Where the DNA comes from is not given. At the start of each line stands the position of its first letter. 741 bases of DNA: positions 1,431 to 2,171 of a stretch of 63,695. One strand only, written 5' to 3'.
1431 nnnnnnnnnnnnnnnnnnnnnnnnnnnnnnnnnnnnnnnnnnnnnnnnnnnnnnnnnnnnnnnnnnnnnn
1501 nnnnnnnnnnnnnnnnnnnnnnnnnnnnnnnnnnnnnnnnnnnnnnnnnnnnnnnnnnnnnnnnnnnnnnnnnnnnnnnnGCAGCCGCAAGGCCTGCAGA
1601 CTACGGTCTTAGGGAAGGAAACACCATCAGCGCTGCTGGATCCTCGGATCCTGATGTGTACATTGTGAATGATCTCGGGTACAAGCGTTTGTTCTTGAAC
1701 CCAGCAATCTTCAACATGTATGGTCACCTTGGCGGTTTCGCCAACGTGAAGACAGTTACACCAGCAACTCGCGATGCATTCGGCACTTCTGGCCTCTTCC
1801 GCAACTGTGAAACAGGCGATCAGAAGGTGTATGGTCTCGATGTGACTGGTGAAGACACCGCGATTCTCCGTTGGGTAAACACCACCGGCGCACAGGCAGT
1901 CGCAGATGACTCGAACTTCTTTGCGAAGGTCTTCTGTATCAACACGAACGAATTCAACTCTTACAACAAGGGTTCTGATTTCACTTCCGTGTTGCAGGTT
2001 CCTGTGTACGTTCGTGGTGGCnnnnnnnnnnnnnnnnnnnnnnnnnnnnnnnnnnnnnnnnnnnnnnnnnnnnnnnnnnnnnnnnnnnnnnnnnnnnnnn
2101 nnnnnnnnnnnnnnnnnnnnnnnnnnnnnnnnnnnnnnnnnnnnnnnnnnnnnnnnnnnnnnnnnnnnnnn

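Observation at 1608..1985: Unnamed ~120-aa domain shared by two secreted proteins 49 kb apart: candidate CPR envelope anchor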

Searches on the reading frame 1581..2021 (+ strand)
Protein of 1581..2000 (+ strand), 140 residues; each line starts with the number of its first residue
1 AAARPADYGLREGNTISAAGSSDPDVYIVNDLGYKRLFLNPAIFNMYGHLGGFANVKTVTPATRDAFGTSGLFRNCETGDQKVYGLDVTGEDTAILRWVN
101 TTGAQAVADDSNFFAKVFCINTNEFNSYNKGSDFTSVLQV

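Call 4: search_protein_families(library=pfam, proteins=[window:1581-2000:+], max_evalue=1)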
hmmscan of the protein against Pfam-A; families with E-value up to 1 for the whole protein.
window:1581-2000:+ (140 aa): 0 families

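Call 7: search_solved_structures(query=window:1614-2000:+, max_evalue=10)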
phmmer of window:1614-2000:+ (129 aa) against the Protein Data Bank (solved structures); distinct sequences matched with E-value up to 10: 2.
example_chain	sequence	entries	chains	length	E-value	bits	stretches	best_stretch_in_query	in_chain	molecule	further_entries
5by3_A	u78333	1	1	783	0.99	12.9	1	47-91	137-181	BtGH115A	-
7pkt_j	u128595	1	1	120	1.6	12.2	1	32-72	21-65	uL14m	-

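Call 8: find_homologous_proteins(query=window:1614-2018:+, max_evalue=0.01)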
Query seq(135 aa) (135 aa): 135 proteins with E <= 0.01 among 153 candidates; the best 120 are listed.
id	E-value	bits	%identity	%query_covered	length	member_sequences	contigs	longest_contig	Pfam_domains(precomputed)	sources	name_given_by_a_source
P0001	1.9e-68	247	83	99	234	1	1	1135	-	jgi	jgi:hypothetical protein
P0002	5.6e-67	242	81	100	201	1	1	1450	-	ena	-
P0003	3.1e-64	233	78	100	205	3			-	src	-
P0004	1.0e-63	231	82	93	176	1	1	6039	-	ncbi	ncbi:MAG: hypothetical protein UY36_C0019G0007, partial [Parcubacteria group bacterium GW2011_GWA1_4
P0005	1.6e-63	231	76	99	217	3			-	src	-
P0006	6.8e-62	225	76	99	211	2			-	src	-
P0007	3.6e-61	223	74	99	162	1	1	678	-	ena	-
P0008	6.6e-61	222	78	99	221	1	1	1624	-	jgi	-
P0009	6.3e-60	219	73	99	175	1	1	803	-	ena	-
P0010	1.4e-59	218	75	99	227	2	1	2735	PF08239.18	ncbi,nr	ncbi:MAG: SH3 domain-containing protein, partial [Candidatus Yanofskybacteria bacterium]|nr:SH3 doma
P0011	2.7e-59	217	79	92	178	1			-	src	-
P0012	5.5e-59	216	72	99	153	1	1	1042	-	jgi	jgi:hypothetical protein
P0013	6.1e-59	216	72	99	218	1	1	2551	PF08239.18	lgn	-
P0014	6.8e-59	216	74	99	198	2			-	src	-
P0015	7.5e-59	216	72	99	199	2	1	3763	-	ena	-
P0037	2.1e-54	201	72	99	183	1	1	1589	-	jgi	jgi:hypothetical protein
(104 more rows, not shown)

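Call 21: predict_structure(alignment_id=A1)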
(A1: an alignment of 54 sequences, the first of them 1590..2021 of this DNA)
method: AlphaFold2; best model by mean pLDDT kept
length: 144 residues; sequences in the alignment: 54
mean_pLDDT: 92.6   pTM: 0.85
mean pLDDT of the five models: 92.6, 91.6, 91.4, 90.8, 84.9
residues with pLDDT >= 90: 121; 70-90: 17; 50-70: 3; < 50: 3
segments of 3 or more residues with pLDDT < 50: none
pLDDT, mean of each block of 10 residues (from residue 1): 78 91 94 94 92 94 95 95 93 97 97 96 97 94 63
secondary structure, 60 per line:
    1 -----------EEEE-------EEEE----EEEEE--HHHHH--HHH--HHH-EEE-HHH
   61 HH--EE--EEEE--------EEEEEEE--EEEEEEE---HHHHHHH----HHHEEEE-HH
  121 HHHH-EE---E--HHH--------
elements in order: E12-15 E23-26 E31-35 H38-42 E54-56 H58-62 E69-72 E81-87 E90-96 H100-106 E114-117 H119-124

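Call 22: search_protein_representatives(alignment_id=A1)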
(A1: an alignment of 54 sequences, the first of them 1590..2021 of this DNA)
Query: 54 sequences, 138 profile positions. Proteins with E-value up to 0.001 (for the whole library): 1796; up to 1e-10: 1261; up to 1e-30: 336. The best 150 are listed.
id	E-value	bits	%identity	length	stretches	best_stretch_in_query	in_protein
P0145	3.3e-84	295.9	-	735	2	2-138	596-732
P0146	2.6e-67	241.2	-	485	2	2-138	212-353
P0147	1.9e-66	238.5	-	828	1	2-138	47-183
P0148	5.4e-66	236.9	-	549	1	2-138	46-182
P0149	3.2e-65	234.5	-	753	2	2-138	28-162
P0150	9.4e-65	232.9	-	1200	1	2-138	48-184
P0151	1.3e-64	232.4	-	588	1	2-138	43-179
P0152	1.6e-64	232.2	-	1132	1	2-138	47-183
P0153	4.5e-64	230.7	-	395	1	2-138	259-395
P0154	9.7e-64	229.7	-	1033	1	2-138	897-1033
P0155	1.1e-63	229.4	-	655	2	2-138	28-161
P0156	1.3e-63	229.2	-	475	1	2-138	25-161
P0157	1.5e-63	229.0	-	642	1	3-138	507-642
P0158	2.4e-63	228.4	-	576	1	2-138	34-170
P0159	5.5e-63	227.2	-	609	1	2-138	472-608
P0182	1.4e-60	219.4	-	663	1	2-138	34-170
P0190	2.4e-60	218.7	-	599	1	2-138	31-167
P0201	5.8e-60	217.4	-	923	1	2-138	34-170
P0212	2.4e-59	215.4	-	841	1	2-138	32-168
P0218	5.3e-59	214.3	-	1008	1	2-138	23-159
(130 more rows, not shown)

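Call 25: fold_search(model_id=the predicted structure, library=pdb)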
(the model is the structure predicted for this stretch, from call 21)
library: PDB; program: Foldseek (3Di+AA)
matches with E <= 10: 105; with E <= 0.001: 0
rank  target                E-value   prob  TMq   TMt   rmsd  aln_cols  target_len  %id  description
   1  6zu5_SH0              5.6e-01  0.06  0.18  0.16  16.4       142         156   11  Structure of the Paranosema locustae ribosome in complex with Lso2 (released 2020-11-04)
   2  7ls2_t                9.3e-01  0.03  0.17  0.14  14.9       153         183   12  80S ribosome from mouse bound to eEF2 (Class I) (released 2021-11-03)
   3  6sgy_A                1.3e+00  0.10  0.31  0.14  14.1       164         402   12  Structure of EccB3 dimer from the ESX-3 core complex (released 2019-10-09)
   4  8scb_HH               1.5e+00  0.03  0.18  0.15  17.0       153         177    7  Terminating ribosome with SRI-41315 (released 2023-12-27)
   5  9kzu_SH               1.8e+00  0.02  0.18  0.15  14.9       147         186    9  Cryo-EM structure of the HCV IRES-dependently initiated CMV-stalled 80S ribosome (non-rotated state) in complexed wit (released 2025-12-03)
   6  5csa_B                1.8e+00  0.01  0.12  0.03  17.1       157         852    9  Crystal structure of domains BT-BCCP-AC1-AC5 of yeast acetyl-CoA carboxylase (released 2015-10-28)
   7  7mq8_L7               2.0e+00  0.02  0.15  0.14  14.8       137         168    9  Cryo-EM structure of the human SSU processome, state pre-A1 (released 2021-09-22)
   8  3wb9_A                2.3e+00  0.06  0.17  0.09   8.6        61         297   11  Crystal Structures of meso-diaminopimelate dehydrogenase from Symbiobacterium thermophilum (released 2014-03-26)
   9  4goq_A                2.4e+00  0.06  0.19  0.24   5.9        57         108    9  Crystal structure of a DUF1491 family protein (CC_1065) from Caulobacter crescentus CB15 at 1.87 A resolution (released 2012-09-19)
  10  8xmj_A                2.4e+00  0.01  0.11  0.06  12.4        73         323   15  Cryo-EM structure of human ZnT1 WT, in the presence of zinc, determined in heterogeneous conformations- one subunit in (released 2024-10-30)
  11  4goq_D                2.6e+00  0.06  0.19  0.23   6.0        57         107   12  Crystal structure of a DUF1491 family protein (CC_1065) from Caulobacter crescentus CB15 at 1.87 A resolution (released 2012-09-19)
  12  5wyj_SI               2.7e+00  0.02  0.20  0.18  15.4       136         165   12  Cryo-EM structure of the 90S small subunit pre-ribosome (Dhr1-depleted, Enp1-TAP, state 1) (released 2017-03-29)
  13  7r81_I2               3.1e+00  0.01  0.18  0.14  15.4       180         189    9  Structure of the translating Neurospora crassa ribosome arrested by cycloheximide (released 2021-12-01)
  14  3pbk_A                3.3e+00  0.04  0.17  0.06   8.7        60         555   12  Structural and Functional Studies of Fatty Acyl-Adenylate Ligases from E. coli and L. pneumophila (released 2010-12-22)
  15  3kk7_A                3.5e+00  0.03  0.22  0.09  12.6       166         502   11  Crystal structure of Putative cell invasion protein with MAC/Perforin domain (NP_812351.1) from BACTERIODES THETAIOTAO (released 2009-11-24)
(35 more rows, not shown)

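Call 27: search_solved_structures(query=A1, max_evalue=10, show_alignments=3)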
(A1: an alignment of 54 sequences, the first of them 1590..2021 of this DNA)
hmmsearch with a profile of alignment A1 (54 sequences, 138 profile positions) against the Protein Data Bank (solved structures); distinct sequences matched with E-value up to 10: 6.
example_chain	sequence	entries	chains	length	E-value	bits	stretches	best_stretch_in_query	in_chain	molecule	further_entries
4uu3_A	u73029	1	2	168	0.051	16.7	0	54-80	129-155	FERULIC ACID DECARBOXYLASE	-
4uu2_A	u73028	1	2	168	0.082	16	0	54-80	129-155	FERULIC ACID DECARBOXYLASE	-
3nx1_A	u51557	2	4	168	0.11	15.6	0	54-80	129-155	Ferulic acid decarboxylase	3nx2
8b30_A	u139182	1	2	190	0.46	13.6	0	54-76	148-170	Phenolic acid decarboxylase N31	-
9o19_W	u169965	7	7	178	0.5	13.5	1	25-64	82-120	ATP synthase subunit delta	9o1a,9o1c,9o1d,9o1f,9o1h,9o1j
7pkt_j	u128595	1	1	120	0.62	13.2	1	34-75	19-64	uL14m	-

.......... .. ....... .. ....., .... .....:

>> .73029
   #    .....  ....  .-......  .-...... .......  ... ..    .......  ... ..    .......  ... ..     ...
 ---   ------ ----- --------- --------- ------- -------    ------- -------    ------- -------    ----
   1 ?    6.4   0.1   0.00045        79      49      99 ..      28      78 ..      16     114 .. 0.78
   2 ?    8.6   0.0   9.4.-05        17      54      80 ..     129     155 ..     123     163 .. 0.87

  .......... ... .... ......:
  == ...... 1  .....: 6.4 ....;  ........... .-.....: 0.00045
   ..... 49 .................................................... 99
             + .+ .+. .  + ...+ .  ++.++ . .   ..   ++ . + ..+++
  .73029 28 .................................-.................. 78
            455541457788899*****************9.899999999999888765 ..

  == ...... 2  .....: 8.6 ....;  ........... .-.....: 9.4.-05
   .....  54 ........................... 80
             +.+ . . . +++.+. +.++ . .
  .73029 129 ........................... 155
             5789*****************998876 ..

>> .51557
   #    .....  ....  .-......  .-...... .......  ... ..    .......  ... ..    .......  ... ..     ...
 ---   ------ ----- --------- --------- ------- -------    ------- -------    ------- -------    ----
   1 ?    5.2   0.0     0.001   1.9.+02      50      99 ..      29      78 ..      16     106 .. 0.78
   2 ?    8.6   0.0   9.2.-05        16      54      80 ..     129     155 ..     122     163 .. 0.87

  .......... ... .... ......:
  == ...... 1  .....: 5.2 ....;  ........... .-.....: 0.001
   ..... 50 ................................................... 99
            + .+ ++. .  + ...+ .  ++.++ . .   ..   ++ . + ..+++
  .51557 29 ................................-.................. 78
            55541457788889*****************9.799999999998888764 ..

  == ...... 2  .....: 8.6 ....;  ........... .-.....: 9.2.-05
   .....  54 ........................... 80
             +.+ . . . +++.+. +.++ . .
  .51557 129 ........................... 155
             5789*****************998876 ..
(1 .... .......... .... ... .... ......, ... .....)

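Call 36: search_protein_families(library=pfam, alignment_id=A3, max_evalue=0.001)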
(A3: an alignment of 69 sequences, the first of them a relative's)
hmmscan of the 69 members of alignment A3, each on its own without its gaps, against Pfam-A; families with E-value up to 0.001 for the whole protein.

A. member 1, P0241 (1632 aa): 0 families

B. families by the number of members that match (of 69 scanned): 38 families (the first 25 are shown)
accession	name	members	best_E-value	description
PF01471.23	PG_binding_1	7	3.6e-15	Putative peptidoglycan binding domain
PF00041.27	fn3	6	7.1e-23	Fibronectin type III domain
PF10342.15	Kre9_KNH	5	2e-19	Kre9/KNH-like N-terminal Ig-like domain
PF16656.11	Pur_ac_phosph_N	5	1e-10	Purple acid Phosphatase, N-terminal domain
PF12768.13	Rax2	2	9e-34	Rax2 C-terminal beta propeller domain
PF17164.10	DUF5122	2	6.4e-19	Domain of unknown function (DUF5122) beta-propeller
PF07648.20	Kazal_2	2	5.3e-06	Kazal-type serine protease inhibitor domain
PF18657.6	YDG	1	5.8e-75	YDG domain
PF13620.12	CarboxypepD_reg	1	1.3e-44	Carboxypeptidase regulatory-like domain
PF13385.13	Laminin_G_3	1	5.6e-23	Concanavalin A-like lectin/glucanases superfamily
PF11999.13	Ice_binding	1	1.2e-20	Ice-binding-like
PF14307.12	Glyco_tran_WbsX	1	1.2e-19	Glycosyltransferase WbsX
PF13290.12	CHB_HEX_C_1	1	2.8e-13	Chitobiase/beta-hexosaminidase C-terminal domain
PF08239.17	SH3_3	1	7.8e-12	Bacterial SH3 domain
PF14686.12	fn3_3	1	7.9e-12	Polysaccharide lyase family 4, domain II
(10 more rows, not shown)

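Call 37: search_protein_families(library=pfam, alignment_id=A4, max_evalue=0.001)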
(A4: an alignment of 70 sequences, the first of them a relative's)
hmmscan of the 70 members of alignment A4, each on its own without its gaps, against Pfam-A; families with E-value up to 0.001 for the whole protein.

A. member 1, P0197 (1362 aa): 1 family
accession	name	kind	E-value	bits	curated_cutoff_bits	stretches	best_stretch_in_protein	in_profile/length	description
PF10162.14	G8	-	9.7e-09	35.6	22.9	1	412-488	35-114/124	G8 domain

B. families by the number of members that match (of 70 scanned): 48 families (the first 25 are shown)
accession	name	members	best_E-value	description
PF10342.15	Kre9_KNH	7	2.9e-13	Kre9/KNH-like N-terminal Ig-like domain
PF00041.27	fn3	6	1.7e-27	Fibronectin type III domain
PF01471.23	PG_binding_1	5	2.6e-14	Putative peptidoglycan binding domain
PF16656.11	Pur_ac_phosph_N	4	2.9e-17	Purple acid Phosphatase, N-terminal domain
PF13620.12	CarboxypepD_reg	3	2.7e-18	Carboxypeptidase regulatory-like domain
PF18911.6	PKD_4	3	2e-13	PKD domain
PF08239.17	SH3_3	3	3.3e-11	Bacterial SH3 domain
PF00801.26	PKD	3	3.3e-09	PKD domain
PF00963.24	Cohesin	2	1.6e-07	Cohesin domain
PF18370.7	RGI_lyase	2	2e-07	Rhamnogalacturonan I lyases beta-sheet domain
PF14610.12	Psg1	2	1.6e-05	Ykl077w/Psg1 (Pma1 Stabilization in Golgi)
PF00082.27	Peptidase_S8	1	5.9e-54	Subtilase family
PF16317.11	Glyco_hydro_99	1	2e-35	Glycosyl hydrolase family 99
PF01436.27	NHL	1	1.1e-22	NHL repeat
PF08309.17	LVIVD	1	1.9e-20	LVIVD repeat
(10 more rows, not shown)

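Call 52: find_related_loci(query=A1, collection=viral_contigs, flank=5000)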
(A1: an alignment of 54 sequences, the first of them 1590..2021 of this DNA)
Query A1 (144 aa) in viral_contigs; peptide patterns used: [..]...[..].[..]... (x = any residue, [..] = any of these).
10 stretches matched a pattern, but none encodes a relative of the query by tblastn (E <= 1e-3).

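Call 54: find_related_loci(query=A5, collection=genome_contigs, flank=4000)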
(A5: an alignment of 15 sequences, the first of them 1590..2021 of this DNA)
Query A5 (144 aa) in genome_contigs; peptide patterns used: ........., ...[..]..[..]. (x = any residue, [..] = any of these).
238 stretches matched a pattern; 177 encode a relative of the query (tblastn E <= 1e-3); the best 80 are kept; 79 distinct loci.
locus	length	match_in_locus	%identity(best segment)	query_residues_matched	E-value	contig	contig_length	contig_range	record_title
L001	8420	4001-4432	93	1-144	1e-92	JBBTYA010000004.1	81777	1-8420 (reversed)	MAG: Patescibacteria group bacterium isolate H51-bin004_1 H51_bin004_1_000000000004, whole genome shotgun sequence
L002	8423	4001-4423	78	2-142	1e-76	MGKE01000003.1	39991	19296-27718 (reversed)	MAG: Candidatus Yanofskybacteria bacterium RIFCSPLOWO2_01_FULL_39_28 rifcsplowo2_01_scaffold_1167, whole genome shotgun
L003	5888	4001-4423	80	2-142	1e-76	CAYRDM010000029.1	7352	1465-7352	MAG TPA_asm: uncultured Candidatus Saccharibacteria bacterium isolate SRP193066_co2_445 genome assembly, contig: NODE_52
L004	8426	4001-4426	80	2-144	3e-76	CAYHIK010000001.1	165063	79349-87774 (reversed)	MAG TPA_asm: uncultured Candidatus Saccharibacteria bacterium isolate ERP119705_co13_612 genome assembly, contig: NODE_8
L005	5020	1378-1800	79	2-142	3e-76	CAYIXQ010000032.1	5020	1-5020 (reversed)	MAG TPA_asm: uncultured Candidatus Saccharibacteria bacterium isolate ERP119705_co6_804 genome assembly, contig: NODE_28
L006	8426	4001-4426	78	1-142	3e-76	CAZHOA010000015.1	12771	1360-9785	MAG TPA_asm: uncultured Candidatus Saccharibacteria bacterium isolate SRP193066_co2_442 genome assembly, contig: NODE_25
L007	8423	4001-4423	78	2-142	5e-76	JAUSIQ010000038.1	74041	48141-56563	MAG: bacterium isolate E14_metabat.bin.263 E14_k141_181358, whole genome shotgun sequence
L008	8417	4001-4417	78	4-142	2e-75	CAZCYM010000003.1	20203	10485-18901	MAG TPA_asm: uncultured Candidatus Saccharibacteria bacterium isolate binchicken_co38_519 genome assembly, contig: NODE_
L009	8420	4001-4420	78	4-143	7e-75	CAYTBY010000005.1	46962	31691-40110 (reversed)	MAG TPA_asm: uncultured Candidatus Saccharibacteria bacterium isolate SRP178908_co1_2 genome assembly, contig: NODE_393_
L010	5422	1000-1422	77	2-142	8e-75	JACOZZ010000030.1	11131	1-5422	MAG: Candidatus Yanofskybacteria bacterium isolate NC_groundwater_218_Ag_S-0.1um_43_10 S4_GD2017_2_S1_scaffold_4369, who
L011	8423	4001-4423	76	2-142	1e-74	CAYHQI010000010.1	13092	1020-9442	MAG TPA_asm: uncultured Candidatus Saccharibacteria bacterium isolate ERP119705_co15_11 genome assembly, contig: NODE_53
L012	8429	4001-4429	78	2-144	1e-74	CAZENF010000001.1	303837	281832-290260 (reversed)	MAG TPA_asm: uncultured Candidatus Saccharibacteria bacterium isolate SRP273308_co1_433 genome assembly, contig: NODE_27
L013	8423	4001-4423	77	2-142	2e-74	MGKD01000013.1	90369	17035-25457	MAG: Candidatus Yanofskybacteria bacterium RIFCSPHIGHO2_12_FULL_45_19b rifcsphigho2_12_scaffold_308, whole genome shotgu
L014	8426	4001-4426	78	2-144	3e-74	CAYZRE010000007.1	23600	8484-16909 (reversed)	MAG TPA_asm: uncultured Candidatus Saccharibacteria bacterium isolate SRP136066_co1_227 genome assembly, contig: NODE_19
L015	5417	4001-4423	77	2-142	7e-74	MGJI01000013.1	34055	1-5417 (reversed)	MAG: Candidatus Yanofskybacteria bacterium RIFCSPHIGHO2_01_FULL_44_17 rifcsphigho2_01_scaffold_2067, whole genome shotgu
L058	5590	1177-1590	75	6-142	4e-65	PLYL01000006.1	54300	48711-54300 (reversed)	MAG: Candidatus Yanofskybacteria bacterium isolate palsa_1334 73.20120700_P3D.271_contig_25535, whole genome shotgun seq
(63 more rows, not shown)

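Call 59: search_protein_families(library=pfam, proteins=[P0182, P0190, P0212, P0201, P0218, P0145, P0146, P0149, P0153, P0154], max_evalue=0.001)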
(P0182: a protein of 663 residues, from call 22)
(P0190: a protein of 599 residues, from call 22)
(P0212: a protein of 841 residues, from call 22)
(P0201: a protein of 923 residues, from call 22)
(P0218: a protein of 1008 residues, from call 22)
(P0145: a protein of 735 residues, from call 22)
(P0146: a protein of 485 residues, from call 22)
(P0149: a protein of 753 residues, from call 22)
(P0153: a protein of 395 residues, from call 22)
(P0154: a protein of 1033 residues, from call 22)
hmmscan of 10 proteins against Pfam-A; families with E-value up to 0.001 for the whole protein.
P0182 (663 aa): 2 families
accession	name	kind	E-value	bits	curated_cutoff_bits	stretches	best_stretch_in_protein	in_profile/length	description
PF10342.15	Kre9_KNH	-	2e-19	70.6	24.6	2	350-428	1-83/94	Kre9/KNH-like N-terminal Ig-like domain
PF01471.23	PG_binding_1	-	5.4e-12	46.2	23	1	598-656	1-54/57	Putative peptidoglycan binding domain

P0190 (599 aa): 1 family
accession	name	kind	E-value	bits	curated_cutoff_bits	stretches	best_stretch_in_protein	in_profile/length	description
PF01471.23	PG_binding_1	-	1.2e-11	45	23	1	539-596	2-57/57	Putative peptidoglycan binding domain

P0212 (841 aa): 1 family
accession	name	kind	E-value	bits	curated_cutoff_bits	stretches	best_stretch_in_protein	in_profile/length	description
PF01471.23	PG_binding_1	-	1.4e-10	41.6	23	1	778-835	2-57/57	Putative peptidoglycan binding domain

P0201 (923 aa): 1 family
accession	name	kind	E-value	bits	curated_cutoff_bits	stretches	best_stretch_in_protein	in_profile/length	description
PF01471.23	PG_binding_1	-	2e-10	41.2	23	1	859-917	1-57/57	Putative peptidoglycan binding domain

P0218 (1008 aa): 3 families
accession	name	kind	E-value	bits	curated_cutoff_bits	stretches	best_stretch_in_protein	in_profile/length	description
PF10342.15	Kre9_KNH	-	2.8e-09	38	24.6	1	375-451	1-79/94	Kre9/KNH-like N-terminal Ig-like domain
PF01471.23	PG_binding_1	-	1.2e-07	32.2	23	1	944-1002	1-57/57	Putative peptidoglycan binding domain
PF14610.12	Psg1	-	6.8e-05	23.2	30.1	0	375-479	29-139/186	Ykl077w/Psg1 (Pma1 Stabilization in Golgi)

P0145 (735 aa): 1 family
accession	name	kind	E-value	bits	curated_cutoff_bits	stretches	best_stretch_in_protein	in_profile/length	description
PF13385.13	Laminin_G_3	-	4.4e-13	50.1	27.6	1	234-316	77-151/151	Concanavalin A-like lectin/glucanases superfamily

P0146 (485 aa): 1 family
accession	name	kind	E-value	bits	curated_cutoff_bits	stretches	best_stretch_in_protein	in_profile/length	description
PF00963.24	Cohesin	-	2.5e-05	24.9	24.1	1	35-153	11-128/139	Cohesin domain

P0149 (753 aa): 2 families
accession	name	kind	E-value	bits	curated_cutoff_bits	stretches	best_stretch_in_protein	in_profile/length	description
PF16656.11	Pur_ac_phosph_N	-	1e-10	42.4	30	1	342-428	3-93/93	Purple acid Phosphatase, N-terminal domain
PF00041.27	fn3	-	0.00082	20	25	0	339-416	2-73/84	Fibronectin type III domain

P0153 (395 aa): 1 family
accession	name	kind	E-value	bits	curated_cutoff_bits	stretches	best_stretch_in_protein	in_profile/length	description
PF11999.13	Ice_binding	-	1.2e-20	74.5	28.7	1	43-223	2-202/208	Ice-binding-like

P0154 (1033 aa): 3 families
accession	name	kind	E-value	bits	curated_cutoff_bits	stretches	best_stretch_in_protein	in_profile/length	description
PF13620.12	CarboxypepD_reg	-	3.1e-11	43.9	32.3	1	367-420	1-55/82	Carboxypeptidase regulatory-like domain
PF00041.27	fn3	-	1.7e-07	31.8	25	0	799-878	1-76/84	Fibronectin type III domain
PF16656.11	Pur_ac_phosph_N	-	3.8e-07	31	30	1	41-119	10-91/93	Purple acid Phosphatase, N-terminal domain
